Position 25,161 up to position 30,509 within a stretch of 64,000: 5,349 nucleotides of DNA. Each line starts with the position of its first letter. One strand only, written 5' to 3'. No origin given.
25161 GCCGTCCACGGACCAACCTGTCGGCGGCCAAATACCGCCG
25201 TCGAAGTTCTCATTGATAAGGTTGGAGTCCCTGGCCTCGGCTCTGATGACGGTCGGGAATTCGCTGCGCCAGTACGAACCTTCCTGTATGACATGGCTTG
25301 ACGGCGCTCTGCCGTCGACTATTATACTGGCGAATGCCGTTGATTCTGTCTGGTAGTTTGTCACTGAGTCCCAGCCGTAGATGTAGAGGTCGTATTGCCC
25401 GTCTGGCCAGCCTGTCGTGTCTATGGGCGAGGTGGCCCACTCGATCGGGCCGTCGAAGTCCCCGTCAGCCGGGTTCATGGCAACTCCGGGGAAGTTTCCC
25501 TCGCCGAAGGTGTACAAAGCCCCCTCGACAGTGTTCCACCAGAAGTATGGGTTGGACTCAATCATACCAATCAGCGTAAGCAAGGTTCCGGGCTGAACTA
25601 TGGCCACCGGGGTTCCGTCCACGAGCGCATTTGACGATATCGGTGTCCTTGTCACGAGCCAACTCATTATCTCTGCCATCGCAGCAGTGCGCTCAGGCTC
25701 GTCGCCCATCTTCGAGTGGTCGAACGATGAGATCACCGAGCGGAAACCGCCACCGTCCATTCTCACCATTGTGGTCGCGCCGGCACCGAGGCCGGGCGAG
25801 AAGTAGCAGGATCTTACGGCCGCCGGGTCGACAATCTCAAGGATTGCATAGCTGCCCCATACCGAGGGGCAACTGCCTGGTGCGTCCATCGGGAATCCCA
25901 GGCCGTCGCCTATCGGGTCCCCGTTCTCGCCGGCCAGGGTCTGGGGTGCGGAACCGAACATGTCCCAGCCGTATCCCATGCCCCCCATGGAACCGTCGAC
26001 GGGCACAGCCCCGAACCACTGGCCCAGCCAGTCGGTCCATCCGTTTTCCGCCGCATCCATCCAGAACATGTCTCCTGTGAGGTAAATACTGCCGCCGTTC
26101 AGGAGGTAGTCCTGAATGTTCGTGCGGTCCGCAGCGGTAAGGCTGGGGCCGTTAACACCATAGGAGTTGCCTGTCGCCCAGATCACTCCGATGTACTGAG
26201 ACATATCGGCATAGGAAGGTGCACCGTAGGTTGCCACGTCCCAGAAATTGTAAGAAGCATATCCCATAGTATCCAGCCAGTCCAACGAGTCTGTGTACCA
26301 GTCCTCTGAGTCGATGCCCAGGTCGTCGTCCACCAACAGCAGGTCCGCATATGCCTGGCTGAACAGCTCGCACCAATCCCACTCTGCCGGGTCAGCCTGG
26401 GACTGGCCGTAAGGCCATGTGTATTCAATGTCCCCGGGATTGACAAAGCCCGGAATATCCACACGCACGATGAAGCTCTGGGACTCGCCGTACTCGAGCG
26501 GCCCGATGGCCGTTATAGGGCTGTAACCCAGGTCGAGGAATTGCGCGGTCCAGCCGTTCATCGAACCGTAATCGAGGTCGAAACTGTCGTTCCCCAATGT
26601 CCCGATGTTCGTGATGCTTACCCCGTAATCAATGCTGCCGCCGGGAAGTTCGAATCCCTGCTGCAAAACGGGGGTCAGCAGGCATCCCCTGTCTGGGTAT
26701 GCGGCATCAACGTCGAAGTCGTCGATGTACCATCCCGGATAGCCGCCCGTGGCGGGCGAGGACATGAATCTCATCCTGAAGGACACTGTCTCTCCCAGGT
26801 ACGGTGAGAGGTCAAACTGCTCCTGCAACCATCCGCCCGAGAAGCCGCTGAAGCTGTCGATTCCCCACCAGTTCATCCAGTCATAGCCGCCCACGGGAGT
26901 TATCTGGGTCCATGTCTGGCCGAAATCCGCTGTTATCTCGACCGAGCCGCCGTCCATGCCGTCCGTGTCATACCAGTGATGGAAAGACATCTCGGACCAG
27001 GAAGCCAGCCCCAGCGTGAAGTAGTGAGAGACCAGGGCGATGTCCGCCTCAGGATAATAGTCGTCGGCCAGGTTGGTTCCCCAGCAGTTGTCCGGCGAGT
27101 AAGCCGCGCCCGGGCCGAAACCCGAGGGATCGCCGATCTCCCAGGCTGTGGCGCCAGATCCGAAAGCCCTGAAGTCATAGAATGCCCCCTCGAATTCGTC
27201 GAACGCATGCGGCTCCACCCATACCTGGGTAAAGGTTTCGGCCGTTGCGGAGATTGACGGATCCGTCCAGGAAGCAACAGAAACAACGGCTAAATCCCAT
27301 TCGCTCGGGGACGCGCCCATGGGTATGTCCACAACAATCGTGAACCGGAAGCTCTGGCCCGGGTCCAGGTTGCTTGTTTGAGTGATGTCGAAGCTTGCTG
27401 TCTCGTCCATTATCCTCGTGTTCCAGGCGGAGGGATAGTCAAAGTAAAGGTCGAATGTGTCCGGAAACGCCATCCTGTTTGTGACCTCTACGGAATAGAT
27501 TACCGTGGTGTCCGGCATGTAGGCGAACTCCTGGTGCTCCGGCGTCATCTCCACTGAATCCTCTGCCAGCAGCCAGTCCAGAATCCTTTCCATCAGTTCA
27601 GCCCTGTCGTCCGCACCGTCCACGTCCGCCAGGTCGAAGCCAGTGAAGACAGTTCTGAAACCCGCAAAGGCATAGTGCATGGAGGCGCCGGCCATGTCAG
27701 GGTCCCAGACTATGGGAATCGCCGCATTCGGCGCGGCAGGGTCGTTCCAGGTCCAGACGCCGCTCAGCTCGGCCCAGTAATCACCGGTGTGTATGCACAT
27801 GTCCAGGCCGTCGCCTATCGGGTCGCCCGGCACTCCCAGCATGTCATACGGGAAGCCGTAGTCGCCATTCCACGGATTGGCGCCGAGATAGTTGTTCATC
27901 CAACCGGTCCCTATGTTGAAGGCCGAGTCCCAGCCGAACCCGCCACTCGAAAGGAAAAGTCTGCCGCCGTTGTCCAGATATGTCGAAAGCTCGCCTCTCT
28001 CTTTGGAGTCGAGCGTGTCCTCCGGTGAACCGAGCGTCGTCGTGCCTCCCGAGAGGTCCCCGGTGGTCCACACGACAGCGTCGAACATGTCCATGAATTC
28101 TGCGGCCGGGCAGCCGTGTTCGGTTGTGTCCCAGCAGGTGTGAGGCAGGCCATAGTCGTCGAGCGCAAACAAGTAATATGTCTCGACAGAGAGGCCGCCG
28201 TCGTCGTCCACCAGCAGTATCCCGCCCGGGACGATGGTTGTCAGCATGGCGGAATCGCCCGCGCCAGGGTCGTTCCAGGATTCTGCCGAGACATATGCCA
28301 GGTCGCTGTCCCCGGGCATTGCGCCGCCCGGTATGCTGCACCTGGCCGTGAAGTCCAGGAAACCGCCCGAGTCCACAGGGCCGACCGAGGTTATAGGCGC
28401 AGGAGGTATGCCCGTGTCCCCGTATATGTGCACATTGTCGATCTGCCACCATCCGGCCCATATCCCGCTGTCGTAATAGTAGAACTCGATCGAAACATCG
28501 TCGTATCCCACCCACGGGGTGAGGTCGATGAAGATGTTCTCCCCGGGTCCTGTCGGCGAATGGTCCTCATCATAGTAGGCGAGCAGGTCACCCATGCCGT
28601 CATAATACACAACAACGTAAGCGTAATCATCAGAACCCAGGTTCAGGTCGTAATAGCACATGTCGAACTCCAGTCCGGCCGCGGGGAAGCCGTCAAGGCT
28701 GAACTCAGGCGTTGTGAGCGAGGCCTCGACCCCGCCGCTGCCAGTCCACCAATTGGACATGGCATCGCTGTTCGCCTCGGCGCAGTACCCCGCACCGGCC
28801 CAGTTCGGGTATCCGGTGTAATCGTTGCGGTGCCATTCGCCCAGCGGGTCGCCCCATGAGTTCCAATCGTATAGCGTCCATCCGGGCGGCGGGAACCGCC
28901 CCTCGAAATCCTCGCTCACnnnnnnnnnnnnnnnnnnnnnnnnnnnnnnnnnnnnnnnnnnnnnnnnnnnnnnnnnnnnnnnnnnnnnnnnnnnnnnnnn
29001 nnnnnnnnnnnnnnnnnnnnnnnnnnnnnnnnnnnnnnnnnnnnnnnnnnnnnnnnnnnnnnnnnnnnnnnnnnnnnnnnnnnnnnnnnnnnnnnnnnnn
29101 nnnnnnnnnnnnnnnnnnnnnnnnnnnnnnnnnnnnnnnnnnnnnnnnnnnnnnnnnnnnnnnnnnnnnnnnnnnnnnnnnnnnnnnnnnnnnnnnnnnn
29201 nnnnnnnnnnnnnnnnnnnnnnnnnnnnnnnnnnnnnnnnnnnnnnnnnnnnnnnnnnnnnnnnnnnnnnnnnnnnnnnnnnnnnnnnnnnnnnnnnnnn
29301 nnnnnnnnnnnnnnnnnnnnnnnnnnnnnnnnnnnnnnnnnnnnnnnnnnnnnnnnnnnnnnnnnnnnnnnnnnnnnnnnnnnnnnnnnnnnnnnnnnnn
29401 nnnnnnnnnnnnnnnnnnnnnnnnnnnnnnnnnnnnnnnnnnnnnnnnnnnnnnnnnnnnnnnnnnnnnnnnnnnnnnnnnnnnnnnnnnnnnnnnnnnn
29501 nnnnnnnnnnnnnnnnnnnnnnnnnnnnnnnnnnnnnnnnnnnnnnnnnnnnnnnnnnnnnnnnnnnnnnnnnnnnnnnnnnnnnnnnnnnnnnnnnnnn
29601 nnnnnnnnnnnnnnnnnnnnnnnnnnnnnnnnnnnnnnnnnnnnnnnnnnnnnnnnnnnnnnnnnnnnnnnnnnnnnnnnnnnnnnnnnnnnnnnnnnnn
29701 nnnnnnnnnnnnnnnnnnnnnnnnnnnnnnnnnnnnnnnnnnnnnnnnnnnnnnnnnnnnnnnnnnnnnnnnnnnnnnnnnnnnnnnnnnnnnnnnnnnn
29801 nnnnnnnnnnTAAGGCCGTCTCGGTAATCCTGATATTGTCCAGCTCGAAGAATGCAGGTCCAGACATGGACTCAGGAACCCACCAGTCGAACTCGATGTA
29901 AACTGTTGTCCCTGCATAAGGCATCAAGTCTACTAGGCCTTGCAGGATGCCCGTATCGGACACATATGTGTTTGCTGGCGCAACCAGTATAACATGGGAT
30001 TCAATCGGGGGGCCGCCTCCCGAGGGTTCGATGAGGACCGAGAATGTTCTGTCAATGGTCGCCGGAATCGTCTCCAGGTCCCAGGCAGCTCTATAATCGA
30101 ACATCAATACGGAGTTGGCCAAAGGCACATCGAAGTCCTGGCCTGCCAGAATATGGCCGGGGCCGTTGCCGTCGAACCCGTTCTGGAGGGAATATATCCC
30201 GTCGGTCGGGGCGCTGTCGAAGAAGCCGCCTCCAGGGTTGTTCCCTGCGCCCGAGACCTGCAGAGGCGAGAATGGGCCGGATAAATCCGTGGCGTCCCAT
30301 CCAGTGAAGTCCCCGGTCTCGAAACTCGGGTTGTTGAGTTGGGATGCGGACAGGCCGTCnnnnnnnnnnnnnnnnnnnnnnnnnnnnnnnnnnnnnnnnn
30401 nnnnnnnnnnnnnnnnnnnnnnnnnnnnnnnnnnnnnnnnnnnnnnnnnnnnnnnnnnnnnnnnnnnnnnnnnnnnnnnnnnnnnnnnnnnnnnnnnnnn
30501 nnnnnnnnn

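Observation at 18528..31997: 4.5-kaa modular surface protein with ~16 tandem Ig-like repeats and recurring MAM-like and flavodoxin-like modules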

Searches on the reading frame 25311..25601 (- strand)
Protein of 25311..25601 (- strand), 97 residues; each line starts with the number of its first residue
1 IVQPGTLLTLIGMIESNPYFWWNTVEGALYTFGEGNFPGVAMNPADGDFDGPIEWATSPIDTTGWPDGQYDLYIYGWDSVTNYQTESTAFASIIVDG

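Call 17: search_protein_families(library=pfam, proteins=[window:25311-25601:-], max_evalue=1)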
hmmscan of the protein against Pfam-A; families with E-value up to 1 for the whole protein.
window:25311-25601:- (97 aa): 0 families

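Call 18: search_protein_families(library=ncbifam, proteins=[window:25311-25601:-], max_evalue=1)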
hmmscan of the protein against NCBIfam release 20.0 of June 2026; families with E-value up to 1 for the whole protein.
window:25311-25601:- (97 aa): 1 family
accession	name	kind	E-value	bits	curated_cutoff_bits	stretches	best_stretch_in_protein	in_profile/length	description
NF032891.0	tail_200_repeat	domain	0.13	11.7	350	1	54-80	153-179/195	tandem large repeat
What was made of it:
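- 25317..25601 (-): Unassigned segment of about 95 aa (residues 2146-2240), possibly a degenerate Ig-like domain. No Pfam or NCBIfam match (calls 17, 18).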

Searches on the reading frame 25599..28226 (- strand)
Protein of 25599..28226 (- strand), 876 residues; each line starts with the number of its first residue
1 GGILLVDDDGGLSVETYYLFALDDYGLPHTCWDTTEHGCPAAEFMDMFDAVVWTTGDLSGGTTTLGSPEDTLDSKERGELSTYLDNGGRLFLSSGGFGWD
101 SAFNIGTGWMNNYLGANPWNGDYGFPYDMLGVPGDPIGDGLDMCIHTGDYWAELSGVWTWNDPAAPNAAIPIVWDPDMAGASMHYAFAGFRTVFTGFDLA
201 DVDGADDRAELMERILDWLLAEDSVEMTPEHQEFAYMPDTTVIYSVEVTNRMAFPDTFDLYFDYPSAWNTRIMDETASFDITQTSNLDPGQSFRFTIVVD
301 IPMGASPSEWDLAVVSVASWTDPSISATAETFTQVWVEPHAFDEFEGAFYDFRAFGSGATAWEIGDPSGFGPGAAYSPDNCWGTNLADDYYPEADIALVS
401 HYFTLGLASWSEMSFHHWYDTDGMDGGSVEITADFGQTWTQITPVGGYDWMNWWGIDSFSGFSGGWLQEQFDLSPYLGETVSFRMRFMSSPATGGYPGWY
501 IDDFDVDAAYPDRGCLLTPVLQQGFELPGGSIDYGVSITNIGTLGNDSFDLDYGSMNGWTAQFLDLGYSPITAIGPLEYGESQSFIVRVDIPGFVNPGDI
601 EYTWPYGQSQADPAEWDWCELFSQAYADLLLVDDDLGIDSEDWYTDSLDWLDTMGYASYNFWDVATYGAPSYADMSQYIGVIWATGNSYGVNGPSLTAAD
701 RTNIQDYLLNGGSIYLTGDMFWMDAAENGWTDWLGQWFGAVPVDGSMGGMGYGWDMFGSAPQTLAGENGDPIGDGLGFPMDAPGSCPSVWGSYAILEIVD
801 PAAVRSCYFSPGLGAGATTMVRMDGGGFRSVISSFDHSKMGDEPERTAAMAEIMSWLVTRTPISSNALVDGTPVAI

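Call 40: find_related_loci(query=window:25599-28226:-, collection=genome_contigs, flank=10000)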
Query window:25599-28226:- (876 aa) in genome_contigs; peptide patterns used: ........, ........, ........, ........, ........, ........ (x = any residue, [..] = any of these).
8 stretches matched a pattern, but none encodes a relative of the query by tblastn (E <= 1e-3).
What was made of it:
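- Tried and rejected: Run with residues 1271-2146, it found nothing (call 40).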

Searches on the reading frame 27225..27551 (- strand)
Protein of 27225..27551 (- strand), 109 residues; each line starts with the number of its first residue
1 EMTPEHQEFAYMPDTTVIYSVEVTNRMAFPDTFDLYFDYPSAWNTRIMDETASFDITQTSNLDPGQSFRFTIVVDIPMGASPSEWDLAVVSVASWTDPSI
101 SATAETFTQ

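Call 17: search_protein_families(library=pfam, proteins=[window:27225-27551:-], max_evalue=1)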
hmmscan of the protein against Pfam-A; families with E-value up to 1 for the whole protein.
window:27225-27551:- (109 aa): 2 families
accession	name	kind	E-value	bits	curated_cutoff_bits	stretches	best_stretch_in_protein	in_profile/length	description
PF10633.15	NPCBM_assoc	-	0.0004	20.9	24.4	1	52-87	36-71/78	NPCBM-associated, NEW3 domain of alpha-galactosidase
PF23700.1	YsdD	-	0.03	14.8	27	1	60-71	11-22/26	YsdD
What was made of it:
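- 27225..27551 (-): Unsplit CARDB/NEW3-like domain (residues 1496-1604). Pfam NPCBM_assoc E 4e-4 on the isolated domain (call 17).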

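Call 18: search_protein_families(library=ncbifam, proteins=[window:27225-27551:-], max_evalue=1)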
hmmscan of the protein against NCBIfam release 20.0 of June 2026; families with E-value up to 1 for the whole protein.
window:27225-27551:- (109 aa): 0 families

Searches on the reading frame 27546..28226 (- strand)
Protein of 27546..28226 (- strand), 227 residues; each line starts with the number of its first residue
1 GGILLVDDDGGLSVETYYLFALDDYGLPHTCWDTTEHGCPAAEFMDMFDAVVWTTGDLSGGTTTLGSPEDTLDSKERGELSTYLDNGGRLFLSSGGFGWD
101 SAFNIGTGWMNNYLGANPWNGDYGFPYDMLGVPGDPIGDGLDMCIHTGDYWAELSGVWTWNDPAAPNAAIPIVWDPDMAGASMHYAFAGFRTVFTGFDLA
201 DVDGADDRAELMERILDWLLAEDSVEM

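Call 17: search_protein_families(library=pfam, proteins=[window:27546-28226:-], max_evalue=1)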
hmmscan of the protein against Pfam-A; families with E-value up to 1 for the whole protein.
window:27546-28226:- (227 aa): 0 families

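Call 18: search_protein_families(library=ncbifam, proteins=[window:27546-28226:-], max_evalue=1)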
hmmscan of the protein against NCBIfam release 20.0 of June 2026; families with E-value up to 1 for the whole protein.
window:27546-28226:- (227 aa): 0 families
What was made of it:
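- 27546..28226 (-): Flavodoxin-like module, type b, copy 1 (residues 1271-1497). No Pfam or NCBIfam hit (calls 17, 18).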

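Call 23: search_solved_structures(query=A1, max_evalue=10)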
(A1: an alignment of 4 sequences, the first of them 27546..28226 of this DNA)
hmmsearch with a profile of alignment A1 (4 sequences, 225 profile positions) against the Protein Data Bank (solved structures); distinct sequences matched with E-value up to 10: 4.
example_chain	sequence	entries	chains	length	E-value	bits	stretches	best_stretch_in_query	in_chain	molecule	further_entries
9whd_A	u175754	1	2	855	0.18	14.9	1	49-86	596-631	GH167 glycoside hydrolase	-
9g8h_A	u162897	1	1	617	0.78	12.8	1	80-158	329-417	Galactose oxidase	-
3e8s_A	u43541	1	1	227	0.78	12.8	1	17-114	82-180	Putative SAM Dependent Methyltransferase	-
9g43_A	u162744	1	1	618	0.79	12.8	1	80-158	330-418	Galactose oxidase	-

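Call 32: predict_structure(alignment_id=A1)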
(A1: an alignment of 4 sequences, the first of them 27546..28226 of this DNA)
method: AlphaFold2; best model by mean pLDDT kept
length: 227 residues; sequences in the alignment: 4
mean_pLDDT: 53.6   pTM: 0.62
mean pLDDT of the five models: 53.6, 52.0, 45.2, 41.1, 41.1
residues with pLDDT >= 90: 5; 70-90: 64; 50-70: 49; < 50: 109
segments of 3 or more residues with pLDDT < 50: 56-70, 95-182, 224-227
pLDDT, mean of each block of 10 residues (from residue 1): 76 60 80 80 90 59 40 66 77 49 38 33 27 28 26 27 30 43 56 58 66 74 48
secondary structure, 60 per line:
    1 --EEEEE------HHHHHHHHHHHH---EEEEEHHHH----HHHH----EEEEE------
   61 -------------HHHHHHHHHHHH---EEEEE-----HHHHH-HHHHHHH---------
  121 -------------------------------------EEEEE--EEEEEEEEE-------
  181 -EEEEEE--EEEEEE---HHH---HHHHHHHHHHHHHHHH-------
elements in order: E3-7 H14-25 E29-33 H34-37 H42-45 E50-54 H74-85 E89-93 H99-103 H105-111 E158-162 E165-173 E182-187 E190-195 H205-220
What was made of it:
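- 27546..28226 (-): A low-confidence model (pLDDT 53.6) has a beta-alpha-beta N-terminal half (call 32).
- Tried and rejected: Confidence was low (pLDDT 53.6; call 32).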

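Call 77: search_solved_structures(query=A4, max_evalue=10)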
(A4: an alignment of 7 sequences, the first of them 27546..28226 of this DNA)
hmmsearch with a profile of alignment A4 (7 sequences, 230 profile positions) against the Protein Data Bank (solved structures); distinct sequences matched with E-value up to 10: 2.
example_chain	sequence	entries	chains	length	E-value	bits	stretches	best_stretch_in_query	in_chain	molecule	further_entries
4ols_A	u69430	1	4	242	0.42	13.1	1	8-72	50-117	Endolysin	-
1kzu_B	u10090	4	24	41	0.94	11.9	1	69-96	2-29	LIGHT HARVESTING PROTEIN B-800/850 | Light-harvesting protein B-800/850, beta chain | Light-harvesting protein B-800/850 beta chain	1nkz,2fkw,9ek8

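Call 79: fold_search(model_id=the predicted structure, library=pdb)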
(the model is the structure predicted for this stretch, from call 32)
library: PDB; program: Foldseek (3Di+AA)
matches with E <= 10: 1057; with E <= 0.001: 3
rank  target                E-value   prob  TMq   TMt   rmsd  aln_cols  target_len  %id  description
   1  5xb7_C                4.7e-04  1.00  0.41  0.16  11.0       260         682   13  GH42 alpha-L-arabinopyranosidase from Bifidobacterium animalis subsp. lactis Bl-04 (released 2017-11-01)
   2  3esy_A                6.9e-04  1.00  0.30  0.38   5.6       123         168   12  E16KE61K Flavodoxin from Anabaena (released 2009-02-10)
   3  1dx9_A                7.3e-04  1.00  0.26  0.33   4.6        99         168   16  W57A Apoflavodoxin from Anabaena (released 2000-04-10)
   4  5ljp                  1.4e-03  1.00  0.30  0.38   5.6       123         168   13  E20K/I59A/E72K/I92A/D126K/A142V FLAVODOXIN FROM ANABAENA (released 2017-08-02)
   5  1czk                  1.6e-03  0.99  0.27  0.34   5.0       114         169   11  COMPARISONS OF WILD TYPE AND MUTANT FLAVODOXINS FROM ANACYSTIS NIDULANS. STRUCTURAL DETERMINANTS OF THE REDOX POTENTIALS (released 2000-12-29)
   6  2v5v_A                1.6e-03  0.99  0.28  0.35   5.8       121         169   13  W57E Flavodoxin from Anabaena (released 2007-10-16)
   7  5xb7_D                1.8e-03  0.99  0.41  0.16  11.3       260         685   13  GH42 alpha-L-arabinopyranosidase from Bifidobacterium animalis subsp. lactis Bl-04 (released 2017-11-01)
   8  2v5v_B                1.9e-03  1.00  0.30  0.38   5.5       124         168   13  W57E Flavodoxin from Anabaena (released 2007-10-16)
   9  8ibr                  1.9e-03  0.99  0.44  0.16  11.8       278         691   13  Crystal structure of GH42 beta-galactosidase BiBga42A from Bifidobacterium longum subspecies infantis in complex with gl (released 2023-06-07)
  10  1flv                  2.0e-03  0.99  0.29  0.36   5.7       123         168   13  STRUCTURE OF THE OXIDIZED LONG CHAIN FLAVODOXIN FROM ANABAENA 7120 AT 2 ANGSTROMS RESOLUTION (released 1993-10-31)
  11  5xb7_E                2.0e-03  0.98  0.41  0.15  11.2       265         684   13  GH42 alpha-L-arabinopyranosidase from Bifidobacterium animalis subsp. lactis Bl-04 (released 2017-11-01)
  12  2v5u_B                2.3e-03  0.99  0.25  0.32   5.0       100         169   13  I92A FLAVODOXIN FROM ANABAENA (released 2007-10-16)
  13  8hgq                  2.6e-03  0.99  0.26  0.32   4.6       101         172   13  The apo-flavodoxin dimer from Synechococcus elongatus PCC 7942 (released 2022-12-14)
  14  8ibt_B                2.7e-03  0.98  0.43  0.16  11.7       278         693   14  Crystal structure of GH42 beta-galactosidase BiBga42A from Bifidobacterium longum subspecies infantis E318S mutant in  (released 2023-06-07)
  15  3esx_A                3.1e-03  0.99  0.26  0.34   4.7       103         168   13  E16KE61KD126KD150K Flavodoxin from Anabaena (released 2009-02-10)
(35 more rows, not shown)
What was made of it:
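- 27546..28226 (-): That model hits GH42 middle domains and flavodoxins (call 79).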

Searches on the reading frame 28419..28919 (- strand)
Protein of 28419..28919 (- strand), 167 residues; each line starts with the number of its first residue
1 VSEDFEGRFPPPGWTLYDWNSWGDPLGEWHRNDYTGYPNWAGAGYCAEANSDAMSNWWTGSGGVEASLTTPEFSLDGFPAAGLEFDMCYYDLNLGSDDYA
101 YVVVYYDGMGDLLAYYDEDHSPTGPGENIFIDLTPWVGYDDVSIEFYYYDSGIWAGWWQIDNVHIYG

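Call 17: search_protein_families(library=pfam, proteins=[window:28419-28919:-], max_evalue=1)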
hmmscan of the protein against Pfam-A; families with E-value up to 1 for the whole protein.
window:28419-28919:- (167 aa): 0 families

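Call 18: search_protein_families(library=ncbifam, proteins=[window:28419-28919:-], max_evalue=1)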
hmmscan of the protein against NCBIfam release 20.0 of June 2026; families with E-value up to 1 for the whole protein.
window:28419-28919:- (167 aa): 1 family
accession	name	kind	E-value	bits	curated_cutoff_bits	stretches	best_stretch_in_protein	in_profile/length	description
NF038128.1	choice_anch_J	domain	1.3e-06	28.8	30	1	2-165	3-162/162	choice-of-anchor J domain-containing protein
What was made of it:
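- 28245..29075 (-): Second split CARDB-like domain (residues 988-1026 and 1214-1264), with a nested choice-of-anchor-J/MAM domain (1040-1206). Insert scores 28.8 bits on choice-of-anchor J (call 18).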

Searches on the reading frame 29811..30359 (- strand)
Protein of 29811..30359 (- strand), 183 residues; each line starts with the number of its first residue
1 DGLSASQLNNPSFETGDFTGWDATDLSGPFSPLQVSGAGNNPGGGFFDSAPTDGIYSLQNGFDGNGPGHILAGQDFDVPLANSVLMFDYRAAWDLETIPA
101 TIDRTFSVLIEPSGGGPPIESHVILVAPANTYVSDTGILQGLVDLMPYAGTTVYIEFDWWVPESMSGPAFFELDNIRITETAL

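Call 17: search_protein_families(library=pfam, proteins=[window:29811-30359:-], max_evalue=1)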
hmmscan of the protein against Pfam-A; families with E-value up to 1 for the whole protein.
window:29811-30359:- (183 aa): 0 families

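Call 18: search_protein_families(library=ncbifam, proteins=[window:29811-30359:-], max_evalue=1)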
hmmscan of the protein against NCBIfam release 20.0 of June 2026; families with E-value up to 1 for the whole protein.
window:29811-30359:- (183 aa): 1 family
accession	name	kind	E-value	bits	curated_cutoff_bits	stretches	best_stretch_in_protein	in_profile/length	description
NF038128.1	choice_anch_J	domain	0.067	13.4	30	1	71-178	65-162/162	choice-of-anchor J domain-containing protein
